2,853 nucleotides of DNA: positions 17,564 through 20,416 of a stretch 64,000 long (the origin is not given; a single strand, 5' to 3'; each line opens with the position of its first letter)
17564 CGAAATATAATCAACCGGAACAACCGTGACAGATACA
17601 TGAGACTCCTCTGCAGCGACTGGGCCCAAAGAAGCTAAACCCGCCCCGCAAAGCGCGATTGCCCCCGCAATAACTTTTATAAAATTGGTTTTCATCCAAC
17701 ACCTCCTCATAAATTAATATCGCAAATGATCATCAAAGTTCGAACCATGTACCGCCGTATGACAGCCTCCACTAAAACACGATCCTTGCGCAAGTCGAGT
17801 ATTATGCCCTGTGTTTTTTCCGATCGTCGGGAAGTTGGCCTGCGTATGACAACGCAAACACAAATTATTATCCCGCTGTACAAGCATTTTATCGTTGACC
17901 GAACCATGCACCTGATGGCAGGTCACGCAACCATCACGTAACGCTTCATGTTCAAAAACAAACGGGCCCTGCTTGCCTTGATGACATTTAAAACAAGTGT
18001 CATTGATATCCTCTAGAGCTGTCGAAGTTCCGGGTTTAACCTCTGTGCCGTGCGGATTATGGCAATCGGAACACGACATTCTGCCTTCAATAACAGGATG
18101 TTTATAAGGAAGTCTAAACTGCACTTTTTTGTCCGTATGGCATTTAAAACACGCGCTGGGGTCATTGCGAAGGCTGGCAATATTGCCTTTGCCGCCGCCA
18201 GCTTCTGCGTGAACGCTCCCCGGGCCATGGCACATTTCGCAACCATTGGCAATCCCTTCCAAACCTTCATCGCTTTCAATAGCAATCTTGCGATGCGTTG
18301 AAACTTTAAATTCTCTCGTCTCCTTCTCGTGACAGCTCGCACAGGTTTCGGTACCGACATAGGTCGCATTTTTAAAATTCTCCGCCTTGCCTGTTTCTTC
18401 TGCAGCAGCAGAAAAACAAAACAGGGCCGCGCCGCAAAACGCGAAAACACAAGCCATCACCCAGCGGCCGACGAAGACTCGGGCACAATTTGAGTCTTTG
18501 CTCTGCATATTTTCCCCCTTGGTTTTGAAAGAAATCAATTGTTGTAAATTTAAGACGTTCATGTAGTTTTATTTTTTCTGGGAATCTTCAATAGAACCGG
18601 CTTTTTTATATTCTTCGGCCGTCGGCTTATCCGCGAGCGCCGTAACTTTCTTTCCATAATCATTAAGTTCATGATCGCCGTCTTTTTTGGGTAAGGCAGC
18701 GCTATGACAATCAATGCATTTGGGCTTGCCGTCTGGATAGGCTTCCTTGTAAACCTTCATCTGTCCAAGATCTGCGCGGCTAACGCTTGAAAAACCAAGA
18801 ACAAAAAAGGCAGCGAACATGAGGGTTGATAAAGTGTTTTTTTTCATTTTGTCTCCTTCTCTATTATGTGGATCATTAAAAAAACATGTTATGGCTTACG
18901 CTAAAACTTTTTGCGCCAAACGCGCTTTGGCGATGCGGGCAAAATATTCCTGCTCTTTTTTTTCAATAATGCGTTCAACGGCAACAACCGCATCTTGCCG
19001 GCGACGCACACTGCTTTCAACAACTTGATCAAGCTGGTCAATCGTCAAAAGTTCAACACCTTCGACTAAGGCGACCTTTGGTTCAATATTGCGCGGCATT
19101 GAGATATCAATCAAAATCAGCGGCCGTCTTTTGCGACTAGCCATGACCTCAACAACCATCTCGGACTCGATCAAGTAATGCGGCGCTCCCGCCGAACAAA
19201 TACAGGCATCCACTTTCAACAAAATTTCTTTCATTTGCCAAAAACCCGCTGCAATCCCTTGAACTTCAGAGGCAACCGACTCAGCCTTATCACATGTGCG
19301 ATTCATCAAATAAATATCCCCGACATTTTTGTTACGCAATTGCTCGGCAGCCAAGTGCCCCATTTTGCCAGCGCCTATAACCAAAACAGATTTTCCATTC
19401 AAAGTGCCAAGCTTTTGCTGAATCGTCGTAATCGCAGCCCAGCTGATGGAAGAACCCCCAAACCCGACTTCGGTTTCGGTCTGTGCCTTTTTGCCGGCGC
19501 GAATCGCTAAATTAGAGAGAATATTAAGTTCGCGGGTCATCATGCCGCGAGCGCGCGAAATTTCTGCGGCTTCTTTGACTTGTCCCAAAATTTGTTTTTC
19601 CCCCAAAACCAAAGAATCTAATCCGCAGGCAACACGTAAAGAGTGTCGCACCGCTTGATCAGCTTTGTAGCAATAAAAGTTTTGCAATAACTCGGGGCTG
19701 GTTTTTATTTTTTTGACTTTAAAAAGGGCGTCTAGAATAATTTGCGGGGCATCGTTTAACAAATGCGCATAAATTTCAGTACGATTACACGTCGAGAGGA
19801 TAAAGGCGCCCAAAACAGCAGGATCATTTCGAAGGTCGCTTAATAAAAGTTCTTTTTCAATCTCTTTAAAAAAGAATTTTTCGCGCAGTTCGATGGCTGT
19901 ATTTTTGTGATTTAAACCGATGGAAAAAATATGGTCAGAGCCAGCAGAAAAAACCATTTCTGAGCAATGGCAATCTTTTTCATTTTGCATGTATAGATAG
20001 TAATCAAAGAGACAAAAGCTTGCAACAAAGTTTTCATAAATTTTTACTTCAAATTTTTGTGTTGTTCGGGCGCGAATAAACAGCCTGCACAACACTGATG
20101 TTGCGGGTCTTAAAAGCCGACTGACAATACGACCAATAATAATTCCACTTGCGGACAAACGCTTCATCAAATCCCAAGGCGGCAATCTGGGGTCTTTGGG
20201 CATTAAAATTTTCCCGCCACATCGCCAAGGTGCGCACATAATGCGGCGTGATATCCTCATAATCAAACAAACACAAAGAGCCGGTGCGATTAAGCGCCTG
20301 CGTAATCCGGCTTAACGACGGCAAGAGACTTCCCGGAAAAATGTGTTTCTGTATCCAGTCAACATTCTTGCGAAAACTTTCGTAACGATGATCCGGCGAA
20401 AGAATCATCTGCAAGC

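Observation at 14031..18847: Compact trans-envelope porin-cytochrome module: ImcH-like heptaheme inner-membrane cytochrome, 690-aa outer-membrane beta-barrel, periplasmic octaheme cytochrome and monoheme cytochrome c, next to hemA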

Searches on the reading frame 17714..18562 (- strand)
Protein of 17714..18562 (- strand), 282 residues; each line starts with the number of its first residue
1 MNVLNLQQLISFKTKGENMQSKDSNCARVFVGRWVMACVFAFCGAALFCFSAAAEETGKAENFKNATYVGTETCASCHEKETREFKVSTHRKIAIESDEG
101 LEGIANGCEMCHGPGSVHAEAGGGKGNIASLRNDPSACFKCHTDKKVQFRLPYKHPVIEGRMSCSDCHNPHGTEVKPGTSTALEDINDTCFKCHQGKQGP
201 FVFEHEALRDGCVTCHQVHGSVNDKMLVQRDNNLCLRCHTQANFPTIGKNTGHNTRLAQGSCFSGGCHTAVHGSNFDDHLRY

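Call 3: search_protein_families(library=pfam, proteins=[window:17714-18562:-], max_evalue=0.01)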
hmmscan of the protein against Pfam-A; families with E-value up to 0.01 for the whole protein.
window:17714-18562:- (282 aa): 6 families
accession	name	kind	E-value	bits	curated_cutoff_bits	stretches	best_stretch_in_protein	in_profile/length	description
PF09699.15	Paired_CXXCH_1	-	7e-24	83.7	20.6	2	205-242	1-39/41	Doubled CXXCH motif (Paired_CXXCH_1)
PF14522.11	Cytochrome_C7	-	3e-11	43.4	24.8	2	160-217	12-67/67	Cytochrome c7 and related cytochrome c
PF22678.1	Cytochrom_c_NrfB-like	-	1.4e-09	38.7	27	0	127-174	25-71/89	Cytochrome c-type protein NrfB-like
PF14537.11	Cytochrom_c3_2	-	3.2e-07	31.1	25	0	107-195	8-79/79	Cytochrome c3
PF22113.1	Mtrc-MtrF_II-IV_dom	-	3.6e-06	27.1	30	1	67-117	116-168/176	Outer membrane cytochrome MtrC/MtrF-like, domains II/IV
PF13435.11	Cytochrome_C554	-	0.006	17.9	20.8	0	73-93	1-21/84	Cytochrome c554 and c-prime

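Call 4: search_protein_families(library=ncbifam, proteins=[window:17714-18562:-], max_evalue=0.01)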
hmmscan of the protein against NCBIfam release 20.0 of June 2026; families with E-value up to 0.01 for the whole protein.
window:17714-18562:- (282 aa): 10 families
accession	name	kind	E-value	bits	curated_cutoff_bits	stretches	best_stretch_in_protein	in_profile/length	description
NF041028.1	decahem_GSU2203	exception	3.7e-51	174.2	325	2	132-250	145-263/317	GSU2203 family decaheme c-type cytochrome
TIGR03508.1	decahem_SO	subfamily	5e-49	167.1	192.2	2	131-277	113-257/258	DmsE family decaheme c-type cytochrome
TIGR01905.1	paired_CXXCH_1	subfamily_domain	2.1e-17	62.7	25.2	2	205-243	1-40/41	doubled CXXCH domain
NF008659.0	PRK11659.1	equivalog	1.1e-09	38.2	184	2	42-174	19-148/188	cytochrome c nitrite reductase pentaheme subunit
NF041198.1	UshA_like_PCGU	equivalog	2.6e-08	32.9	275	2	107-146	474-512/519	UshA-like (seleno)protein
TIGR03146.1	cyt_nit_nrfB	equivalog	8.1e-08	32.7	166.6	1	177-242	74-144/145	cytochrome c nitrite reductase pentaheme subunit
TIGR03153.1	cytochr_NrfH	equivalog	2.4e-07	30.9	134.2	1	128-242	21-136/138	cytochrome c nitrite reductase small subunit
NF011386.0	PRK14811.1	equivalog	0.0019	17.5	414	1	186-242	209-265/269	DNA-formamidopyrimidine glycosylase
NF045722.1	c3_cytochr_TmcA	equivalog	0.0027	17.5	114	1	188-243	58-114/125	acidic tetraheme cytochrome c3 TmcA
NF047727.1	4hemeCytCCctA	equivalog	0.0081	16.3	180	0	105-177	37-96/109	tetraheme c-type cytochrome CctA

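Call 17: search_solved_structures(query=window:17714-18562:-, max_evalue=0.01, show_alignments=2)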
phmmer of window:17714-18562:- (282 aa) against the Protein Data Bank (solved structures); distinct sequences matched with E-value up to 0.01: 4.
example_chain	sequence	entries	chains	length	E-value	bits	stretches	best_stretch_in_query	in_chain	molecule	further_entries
6r2q_A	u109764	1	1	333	7e-34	120.5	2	128-276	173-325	Cystathionine beta-synthase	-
6i5b_A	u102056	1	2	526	1.9e-08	37.1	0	72-144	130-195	Uncharacterized protein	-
6qvm_A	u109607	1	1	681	0.00011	24.8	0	106-254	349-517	Multiheme cytochrome cf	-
28pb_A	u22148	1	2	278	0.00023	23.7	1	72-198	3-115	Cytochrome c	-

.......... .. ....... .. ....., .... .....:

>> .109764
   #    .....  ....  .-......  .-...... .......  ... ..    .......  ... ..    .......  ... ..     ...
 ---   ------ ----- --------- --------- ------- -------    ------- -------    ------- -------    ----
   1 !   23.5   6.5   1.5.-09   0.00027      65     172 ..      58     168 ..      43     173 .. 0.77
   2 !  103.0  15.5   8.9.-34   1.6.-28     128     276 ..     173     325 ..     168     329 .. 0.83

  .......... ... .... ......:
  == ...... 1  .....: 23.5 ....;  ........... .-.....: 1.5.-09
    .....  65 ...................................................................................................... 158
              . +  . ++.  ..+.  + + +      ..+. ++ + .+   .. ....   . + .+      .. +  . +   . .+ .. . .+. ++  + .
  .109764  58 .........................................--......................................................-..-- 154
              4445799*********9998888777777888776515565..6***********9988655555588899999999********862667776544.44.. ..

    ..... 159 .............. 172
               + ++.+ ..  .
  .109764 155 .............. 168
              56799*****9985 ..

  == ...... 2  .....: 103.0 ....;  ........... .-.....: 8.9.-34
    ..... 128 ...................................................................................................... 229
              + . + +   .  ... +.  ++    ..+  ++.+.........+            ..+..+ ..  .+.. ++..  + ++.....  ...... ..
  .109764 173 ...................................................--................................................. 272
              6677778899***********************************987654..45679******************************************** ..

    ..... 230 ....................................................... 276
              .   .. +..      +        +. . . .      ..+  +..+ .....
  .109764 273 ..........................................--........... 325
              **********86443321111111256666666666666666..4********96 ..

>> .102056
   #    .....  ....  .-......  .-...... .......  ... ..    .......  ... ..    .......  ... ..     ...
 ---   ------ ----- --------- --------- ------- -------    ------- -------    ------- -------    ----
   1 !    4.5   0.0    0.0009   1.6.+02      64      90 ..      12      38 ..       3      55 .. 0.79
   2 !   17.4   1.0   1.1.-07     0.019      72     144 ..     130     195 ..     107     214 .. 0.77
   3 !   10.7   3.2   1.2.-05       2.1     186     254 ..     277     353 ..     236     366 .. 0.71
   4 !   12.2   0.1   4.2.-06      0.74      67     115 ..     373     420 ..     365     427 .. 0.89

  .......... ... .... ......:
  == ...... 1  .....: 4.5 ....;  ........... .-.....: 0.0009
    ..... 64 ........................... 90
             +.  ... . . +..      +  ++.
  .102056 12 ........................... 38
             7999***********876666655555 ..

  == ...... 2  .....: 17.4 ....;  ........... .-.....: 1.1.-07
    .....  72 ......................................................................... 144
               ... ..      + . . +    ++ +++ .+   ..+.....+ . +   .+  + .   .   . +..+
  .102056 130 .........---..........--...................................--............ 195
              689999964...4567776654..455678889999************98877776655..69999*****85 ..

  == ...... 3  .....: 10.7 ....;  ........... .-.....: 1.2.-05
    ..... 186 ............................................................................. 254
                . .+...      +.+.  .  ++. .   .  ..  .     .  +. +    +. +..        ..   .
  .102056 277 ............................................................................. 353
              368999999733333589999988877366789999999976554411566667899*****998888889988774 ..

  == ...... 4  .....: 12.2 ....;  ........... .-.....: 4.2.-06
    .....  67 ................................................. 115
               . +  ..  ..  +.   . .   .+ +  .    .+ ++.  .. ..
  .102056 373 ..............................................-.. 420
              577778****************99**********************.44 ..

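Call 51: find_homologous_proteins(query=window:17714-18508:-)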
Query window:17714-18508:- (264 aa): 3918 proteins with E <= 0.001 among 4288 candidates; the best 120 are listed.
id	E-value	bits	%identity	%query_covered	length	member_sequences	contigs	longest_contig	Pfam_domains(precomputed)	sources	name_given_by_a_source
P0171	1.7e-181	620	99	100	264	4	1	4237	PF09699.16,PF14537.12,PF22678.2,PF14522.12,PF22113.2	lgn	-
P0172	1.2e-138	479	75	100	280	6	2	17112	PF09699.16,PF14537.12,PF22678.2,PF14522.12,PF22113.2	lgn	-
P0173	3.7e-138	477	76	100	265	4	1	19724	PF09699.16,PF14537.12,PF22678.2,PF14522.12,PF22113.2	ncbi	-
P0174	1.1e-137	476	74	100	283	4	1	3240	PF09699.16,PF14537.12,PF22678.2,PF14522.12,PF22113.2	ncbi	-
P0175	6.3e-113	395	69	87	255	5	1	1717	PF09699.16,PF14537.12,PF22678.2,PF14522.12,PF22113.2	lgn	-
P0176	1.9e-112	393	68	92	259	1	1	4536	PF09699.16,PF14537.12,PF22678.2,PF14522.12,PF22113.2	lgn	-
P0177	3.3e-108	379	65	94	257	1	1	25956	PF09699.16,PF14537.12,PF22678.2,PF14522.12,PF22113.2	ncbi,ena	-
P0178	5.4e-108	379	62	95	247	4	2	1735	PF09699.16,PF14537.12,PF22678.2,PF14522.12,PF22113.2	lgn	-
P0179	2.1e-107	377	64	94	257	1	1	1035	PF09699.16,PF14537.12,PF22678.2,PF14522.12,PF22113.2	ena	-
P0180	6.2e-107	375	62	94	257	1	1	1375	PF09699.16,PF14537.12,PF22678.2,PF14522.12,PF22113.2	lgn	-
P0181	6.2e-107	375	65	94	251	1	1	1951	PF09699.16,PF14537.12,PF22678.2,PF14522.12,PF22113.2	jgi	jgi:predicted CXXCH cytochrome family protein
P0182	2.7e-106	373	61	95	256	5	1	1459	PF09699.16,PF14537.12,PF22678.2,PF14522.12,PF22113.2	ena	-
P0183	2.9e-105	370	64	91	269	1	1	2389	PF09699.16,PF14537.12,PF22678.2,PF14522.12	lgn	-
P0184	5.4e-105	369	65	88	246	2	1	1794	PF09699.16,PF14537.12,PF22678.2,PF14522.12,PF22113.2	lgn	-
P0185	1.1e-103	364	68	88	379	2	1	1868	PF09699.16,PF22678.2,PF14522.12,PF22113.2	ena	-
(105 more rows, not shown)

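Call 89: predict_structure(alignment_id=A4)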
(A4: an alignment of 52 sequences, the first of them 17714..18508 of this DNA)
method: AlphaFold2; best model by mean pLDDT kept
length: 264 residues; sequences in the alignment: 52
mean_pLDDT: 60.3   pTM: 0.42
mean pLDDT of the five models: 60.3, 60.2, 54.6, 52.3, 51.7
residues with pLDDT >= 90: 14; 70-90: 62; 50-70: 101; < 50: 87
segments of 3 or more residues with pLDDT < 50: 159-208, 211-215, 241-264
pLDDT, mean of each block of 10 residues (from residue 1): 67 94 92 59 68 80 82 63 61 70 61 69 68 68 69 57 45 44 38 40 45 50 52 52 46 38 37
secondary structure, 60 per line:
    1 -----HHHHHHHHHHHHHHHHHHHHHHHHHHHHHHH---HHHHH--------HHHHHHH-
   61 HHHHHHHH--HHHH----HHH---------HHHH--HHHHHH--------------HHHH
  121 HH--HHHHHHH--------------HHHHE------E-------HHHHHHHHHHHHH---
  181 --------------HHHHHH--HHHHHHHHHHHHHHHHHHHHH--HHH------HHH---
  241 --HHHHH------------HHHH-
elements in order: H6-36 H40-44 H53-59 H61-68 H71-74 H91-94 H97-102 H117-122 H125-131 H146-149 H165-177 H195-200 H203-223 H243-247 H260-263

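Call 95: fold_search(model_id=the predicted structure, library=pdb)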
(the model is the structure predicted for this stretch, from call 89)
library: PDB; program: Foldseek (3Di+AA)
matches with E <= 10: 6; with E <= 0.001: 0
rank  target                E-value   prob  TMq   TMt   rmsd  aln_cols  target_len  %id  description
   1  1bvb                  8.6e-01  0.13  0.18  0.22  17.0       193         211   14  HEME-PACKING MOTIFS REVEALED BY THE CRYSTAL STRUCTURE OF CYTOCHROME C554 FROM NITROSOMONAS EUROPAEA (released 1999-05-18)
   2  2ot4_A                2.6e+00  0.28  0.22  0.12   3.8        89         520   22  Structure of a hexameric multiheme c nitrite reductase from the extremophile bacterium Thiolkalivibrio nitratireducens (released 2008-04-08)
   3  6i5b_B                4.2e+00  0.07  0.12  0.07   6.8        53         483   28  Crystal Structure of Outer Cell Wall Cytochrome OcwA (released 2019-09-25)
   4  6i5b_A                4.2e+00  0.07  0.12  0.07   6.8        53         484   28  Crystal Structure of Outer Cell Wall Cytochrome OcwA (released 2019-09-25)
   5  4qo5                  4.2e+00  0.07  0.11  0.06  13.6        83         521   22  Hypothetical multiheme protein (released 2015-12-23)
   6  1owm                  9.1e+00  0.01  0.12  0.09  17.1       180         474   10  DATA1:DNA photolyase / received X-rays dose 1.2 exp15 photons/mm2 (released 2004-04-13)

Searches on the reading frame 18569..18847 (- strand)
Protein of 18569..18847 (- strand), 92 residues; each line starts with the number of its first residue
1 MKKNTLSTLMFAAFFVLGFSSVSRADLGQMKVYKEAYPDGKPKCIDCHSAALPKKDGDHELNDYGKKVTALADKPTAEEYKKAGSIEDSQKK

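Call 3: search_protein_families(library=pfam, proteins=[window:18569-18847:-], max_evalue=0.01)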
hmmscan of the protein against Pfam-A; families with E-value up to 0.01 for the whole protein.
window:18569-18847:- (92 aa): 0 families

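Call 4: search_protein_families(library=ncbifam, proteins=[window:18569-18847:-], max_evalue=0.01)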
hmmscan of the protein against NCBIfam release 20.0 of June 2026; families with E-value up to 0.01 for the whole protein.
window:18569-18847:- (92 aa): 1 family
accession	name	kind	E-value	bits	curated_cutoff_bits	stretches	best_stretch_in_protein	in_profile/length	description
NF047727.1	4hemeCytCCctA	equivalog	0.0037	17.4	180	1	1-73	1-69/109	tetraheme c-type cytochrome CctA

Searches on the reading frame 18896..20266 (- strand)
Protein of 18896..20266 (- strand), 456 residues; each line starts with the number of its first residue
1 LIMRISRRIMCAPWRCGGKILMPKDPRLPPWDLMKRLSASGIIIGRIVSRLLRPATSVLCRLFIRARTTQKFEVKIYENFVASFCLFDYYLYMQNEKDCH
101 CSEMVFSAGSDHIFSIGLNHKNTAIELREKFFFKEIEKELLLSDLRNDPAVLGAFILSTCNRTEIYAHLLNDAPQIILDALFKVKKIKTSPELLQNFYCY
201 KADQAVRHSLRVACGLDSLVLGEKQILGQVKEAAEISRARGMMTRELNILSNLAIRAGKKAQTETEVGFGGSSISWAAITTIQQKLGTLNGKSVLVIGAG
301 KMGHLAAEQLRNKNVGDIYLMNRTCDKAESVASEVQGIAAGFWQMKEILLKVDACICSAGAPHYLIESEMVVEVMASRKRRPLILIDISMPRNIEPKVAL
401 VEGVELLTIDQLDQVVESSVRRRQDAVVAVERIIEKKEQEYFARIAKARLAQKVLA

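Call 3: search_protein_families(library=pfam, proteins=[window:18896-20266:-], max_evalue=0.01)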
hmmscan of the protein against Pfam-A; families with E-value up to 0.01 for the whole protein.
window:18896-20266:- (456 aa): 3 families
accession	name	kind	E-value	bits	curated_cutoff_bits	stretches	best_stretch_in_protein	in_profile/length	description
PF05201.20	GlutR_N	-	2.1e-43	148.1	27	1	116-265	1-151/151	Glutamyl-tRNAGlu reductase, N-terminal domain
PF01488.26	Shikimate_DH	-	1.5e-35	122.7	24.3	1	283-415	4-138/138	Shikimate / quinate 5-dehydrogenase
PF03435.24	Sacchrp_dh_NADP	-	0.005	17.6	25.1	0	294-340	1-48/129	Saccharopine dehydrogenase NADP binding domain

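Call 4: search_protein_families(library=ncbifam, proteins=[window:18896-20266:-], max_evalue=0.01)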
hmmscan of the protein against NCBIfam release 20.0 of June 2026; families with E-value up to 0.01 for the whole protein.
window:18896-20266:- (456 aa): 14 families
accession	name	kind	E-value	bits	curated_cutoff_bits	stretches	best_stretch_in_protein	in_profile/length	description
TIGR01035.1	hemA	equivalog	3e-97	326.2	209.55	1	113-452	1-340/416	glutamyl-tRNA reductase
NF000744.0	PRK00045.1-3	equivalog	5.8e-84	282.5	429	1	113-451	3-347/447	glutamyl-tRNA reductase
NF010548.0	PRK13940.1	equivalog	2.1e-44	152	469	1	114-444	4-328/414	glutamyl-tRNA reductase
NF000750.0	PRK00045.3-4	equivalog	3.6e-42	144.8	289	1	113-454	3-341/439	glutamyl-tRNA reductase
NF000752.0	PRK00045.4-2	equivalog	9.9e-30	104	381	1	156-447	49-316/412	glutamyl-tRNA reductase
NF000751.1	PRK00045.4-1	equivalog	5.7e-25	88.2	478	1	115-440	13-312/426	glutamyl-tRNA reductase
NF001909.0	PRK00676.1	equivalog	3.1e-16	59.3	478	1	116-435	6-306/338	glutamyl-tRNA reductase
NF001319.0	PRK00258.3-3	equivalog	2.9e-06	26.5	252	1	285-355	116-188/279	shikimate dehydrogenase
TIGR00507.1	aroE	equivalog_domain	6.2e-06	25.6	200.2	1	281-388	107-213/270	shikimate dehydrogenase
NF001310.0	PRK00258.1-2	equivalog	7.5e-05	22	221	1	280-340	109-170/279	shikimate dehydrogenase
TIGR03911.1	pyrrolys_PylD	equivalog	0.00054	19.2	150.05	1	254-359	115-215/266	3-methylornithyl-N6-L-lysine dehydrogenase PylD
NF004863.0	PRK06223.1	subfamily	0.0011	18.2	283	1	292-372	4-76/313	malate dehydrogenase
TIGR01809.1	Shik-DH-AROM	equivalog_domain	0.0039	16.4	196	1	286-332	120-166/282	shikimate dehydrogenase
NF001312.0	PRK00258.1-4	equivalog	0.0079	15.5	295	0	290-338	126-175/285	shikimate dehydrogenase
